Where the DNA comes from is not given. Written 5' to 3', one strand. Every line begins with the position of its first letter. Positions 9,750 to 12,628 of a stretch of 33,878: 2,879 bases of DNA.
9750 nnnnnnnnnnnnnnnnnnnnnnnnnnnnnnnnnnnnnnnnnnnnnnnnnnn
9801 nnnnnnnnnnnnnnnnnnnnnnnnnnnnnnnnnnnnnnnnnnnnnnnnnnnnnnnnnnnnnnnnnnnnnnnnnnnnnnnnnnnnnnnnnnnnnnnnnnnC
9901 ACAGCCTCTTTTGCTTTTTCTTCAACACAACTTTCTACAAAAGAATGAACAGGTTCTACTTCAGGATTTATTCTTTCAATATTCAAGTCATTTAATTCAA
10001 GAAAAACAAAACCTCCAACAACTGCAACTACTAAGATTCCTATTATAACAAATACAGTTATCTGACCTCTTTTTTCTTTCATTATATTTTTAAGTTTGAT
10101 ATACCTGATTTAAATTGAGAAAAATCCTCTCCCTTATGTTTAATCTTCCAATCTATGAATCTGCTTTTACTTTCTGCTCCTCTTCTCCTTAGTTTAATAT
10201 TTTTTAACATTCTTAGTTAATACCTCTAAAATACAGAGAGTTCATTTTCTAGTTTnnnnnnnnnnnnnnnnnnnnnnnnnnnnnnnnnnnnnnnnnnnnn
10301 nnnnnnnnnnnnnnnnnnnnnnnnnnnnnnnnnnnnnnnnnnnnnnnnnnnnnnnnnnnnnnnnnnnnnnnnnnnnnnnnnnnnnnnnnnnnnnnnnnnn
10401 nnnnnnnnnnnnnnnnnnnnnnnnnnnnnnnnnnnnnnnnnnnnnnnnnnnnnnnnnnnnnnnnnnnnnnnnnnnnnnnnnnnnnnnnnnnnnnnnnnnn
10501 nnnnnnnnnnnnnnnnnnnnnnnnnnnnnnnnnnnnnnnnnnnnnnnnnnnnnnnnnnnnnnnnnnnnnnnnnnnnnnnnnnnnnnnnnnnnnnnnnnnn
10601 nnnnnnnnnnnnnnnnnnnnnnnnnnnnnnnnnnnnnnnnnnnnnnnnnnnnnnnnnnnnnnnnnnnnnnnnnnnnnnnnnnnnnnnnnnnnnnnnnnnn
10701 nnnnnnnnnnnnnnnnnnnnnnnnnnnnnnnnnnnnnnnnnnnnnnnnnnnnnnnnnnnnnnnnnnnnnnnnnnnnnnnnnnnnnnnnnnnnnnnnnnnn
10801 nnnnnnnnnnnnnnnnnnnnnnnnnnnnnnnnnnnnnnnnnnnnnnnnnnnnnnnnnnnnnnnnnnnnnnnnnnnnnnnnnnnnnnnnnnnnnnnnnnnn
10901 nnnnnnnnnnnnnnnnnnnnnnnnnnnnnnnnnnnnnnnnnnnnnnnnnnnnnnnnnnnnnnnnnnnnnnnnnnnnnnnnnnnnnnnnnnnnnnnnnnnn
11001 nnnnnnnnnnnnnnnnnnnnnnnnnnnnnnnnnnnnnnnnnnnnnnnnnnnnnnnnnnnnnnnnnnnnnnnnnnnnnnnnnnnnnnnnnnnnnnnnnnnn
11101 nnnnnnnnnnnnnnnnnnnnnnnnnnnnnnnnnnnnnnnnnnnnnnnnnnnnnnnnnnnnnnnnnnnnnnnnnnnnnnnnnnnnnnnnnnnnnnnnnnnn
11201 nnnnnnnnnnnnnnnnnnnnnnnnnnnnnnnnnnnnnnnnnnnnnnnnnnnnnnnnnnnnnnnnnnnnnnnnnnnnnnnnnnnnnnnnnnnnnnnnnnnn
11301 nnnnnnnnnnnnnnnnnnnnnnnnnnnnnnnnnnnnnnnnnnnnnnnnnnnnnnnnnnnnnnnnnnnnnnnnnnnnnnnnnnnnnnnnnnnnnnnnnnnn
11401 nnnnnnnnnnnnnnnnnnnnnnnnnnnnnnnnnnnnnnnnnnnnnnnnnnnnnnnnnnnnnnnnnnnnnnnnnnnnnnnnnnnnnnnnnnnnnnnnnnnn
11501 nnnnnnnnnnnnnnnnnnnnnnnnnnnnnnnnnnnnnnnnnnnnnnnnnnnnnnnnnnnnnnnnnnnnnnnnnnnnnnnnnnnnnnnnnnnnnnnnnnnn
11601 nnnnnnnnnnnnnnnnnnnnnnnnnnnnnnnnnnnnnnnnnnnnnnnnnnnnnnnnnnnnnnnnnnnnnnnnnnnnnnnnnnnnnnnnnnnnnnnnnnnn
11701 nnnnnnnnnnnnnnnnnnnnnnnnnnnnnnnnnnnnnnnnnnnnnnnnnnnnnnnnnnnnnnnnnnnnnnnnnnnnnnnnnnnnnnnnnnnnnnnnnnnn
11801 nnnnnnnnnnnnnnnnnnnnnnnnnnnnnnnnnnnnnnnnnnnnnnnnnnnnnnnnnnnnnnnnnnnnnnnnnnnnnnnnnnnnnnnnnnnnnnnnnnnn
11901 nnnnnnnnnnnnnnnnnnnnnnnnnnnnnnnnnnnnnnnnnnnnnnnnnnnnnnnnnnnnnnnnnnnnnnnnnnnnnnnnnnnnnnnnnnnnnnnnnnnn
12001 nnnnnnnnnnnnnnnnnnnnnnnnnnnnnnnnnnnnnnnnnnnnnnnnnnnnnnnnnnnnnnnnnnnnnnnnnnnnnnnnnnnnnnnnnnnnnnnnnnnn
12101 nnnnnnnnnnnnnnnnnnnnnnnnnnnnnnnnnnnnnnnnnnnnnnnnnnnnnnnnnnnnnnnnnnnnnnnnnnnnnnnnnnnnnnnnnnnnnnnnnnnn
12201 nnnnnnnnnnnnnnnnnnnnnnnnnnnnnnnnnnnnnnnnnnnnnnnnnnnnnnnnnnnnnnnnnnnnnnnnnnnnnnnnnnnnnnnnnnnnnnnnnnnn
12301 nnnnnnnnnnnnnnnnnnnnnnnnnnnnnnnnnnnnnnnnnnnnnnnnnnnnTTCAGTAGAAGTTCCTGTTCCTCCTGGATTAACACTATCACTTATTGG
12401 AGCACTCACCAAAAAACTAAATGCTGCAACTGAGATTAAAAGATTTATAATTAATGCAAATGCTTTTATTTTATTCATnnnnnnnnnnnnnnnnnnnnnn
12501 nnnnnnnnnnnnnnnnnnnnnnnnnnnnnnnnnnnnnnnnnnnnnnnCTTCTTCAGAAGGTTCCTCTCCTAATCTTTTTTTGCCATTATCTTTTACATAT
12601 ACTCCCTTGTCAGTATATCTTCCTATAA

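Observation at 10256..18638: Duplicated module with a gene fusion/fission: one ~1165-aa gene equals the next two large genes (581 aa + ~741 aa)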

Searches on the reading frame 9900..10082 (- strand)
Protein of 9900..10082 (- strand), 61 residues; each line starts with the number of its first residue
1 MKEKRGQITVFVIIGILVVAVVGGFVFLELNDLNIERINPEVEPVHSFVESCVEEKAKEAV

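Call 71: search_protein_families(library=pfam, proteins=[window:9900-10082:-], max_evalue=10)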
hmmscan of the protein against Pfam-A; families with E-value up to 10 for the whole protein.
seq(61 aa): 2 families
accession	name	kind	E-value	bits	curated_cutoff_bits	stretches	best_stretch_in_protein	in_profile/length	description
PF17561.7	TssO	-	0.21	12.2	29.2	1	2-43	4-45/148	Type VI secretion system, TssO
PF13400.11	Tad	-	0.38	11.6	22.3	1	6-26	1-21/47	Putative Flp pilus-assembly TadE/G-like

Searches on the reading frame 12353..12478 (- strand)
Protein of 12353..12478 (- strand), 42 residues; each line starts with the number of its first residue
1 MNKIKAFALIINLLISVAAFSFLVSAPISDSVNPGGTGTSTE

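Call 71: search_protein_families(library=pfam, proteins=[window:12353-12478:-], max_evalue=10)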
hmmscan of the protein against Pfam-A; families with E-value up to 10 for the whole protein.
seq(42 aa): 0 families
